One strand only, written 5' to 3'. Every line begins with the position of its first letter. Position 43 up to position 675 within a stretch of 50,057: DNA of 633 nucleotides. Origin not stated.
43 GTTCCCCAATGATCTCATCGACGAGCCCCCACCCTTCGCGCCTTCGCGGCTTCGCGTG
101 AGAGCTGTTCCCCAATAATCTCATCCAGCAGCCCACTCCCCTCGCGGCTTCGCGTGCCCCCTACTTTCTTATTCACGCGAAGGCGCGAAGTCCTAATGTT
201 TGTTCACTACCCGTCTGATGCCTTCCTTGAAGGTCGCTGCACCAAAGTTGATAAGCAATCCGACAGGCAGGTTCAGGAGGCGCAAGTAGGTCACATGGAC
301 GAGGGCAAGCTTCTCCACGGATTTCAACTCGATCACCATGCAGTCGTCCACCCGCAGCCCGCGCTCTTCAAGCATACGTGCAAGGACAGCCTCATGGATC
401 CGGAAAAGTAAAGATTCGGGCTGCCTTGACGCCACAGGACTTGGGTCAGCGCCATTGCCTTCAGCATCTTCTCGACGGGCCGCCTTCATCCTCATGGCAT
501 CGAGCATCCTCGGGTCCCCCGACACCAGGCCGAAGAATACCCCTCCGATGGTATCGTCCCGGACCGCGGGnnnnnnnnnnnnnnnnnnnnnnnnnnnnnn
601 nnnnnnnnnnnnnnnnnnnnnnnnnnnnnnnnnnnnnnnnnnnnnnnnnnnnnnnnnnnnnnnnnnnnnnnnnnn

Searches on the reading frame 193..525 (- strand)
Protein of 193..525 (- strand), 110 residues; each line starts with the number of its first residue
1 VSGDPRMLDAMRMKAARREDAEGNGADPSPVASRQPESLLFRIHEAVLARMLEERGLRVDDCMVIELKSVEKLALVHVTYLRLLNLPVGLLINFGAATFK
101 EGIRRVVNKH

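Call 71: search_protein_families(library=pfam, proteins=[window:193-525:-], max_evalue=0.001)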
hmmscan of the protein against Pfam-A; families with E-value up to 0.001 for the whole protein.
window:193-525:- (110 aa): 1 family
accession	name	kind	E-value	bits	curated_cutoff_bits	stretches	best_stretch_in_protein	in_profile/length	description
PF13366.12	PDDEXK_3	-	6.4e-10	39.9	22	1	58-106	66-117/117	PD-(D/E)XK nuclease superfamily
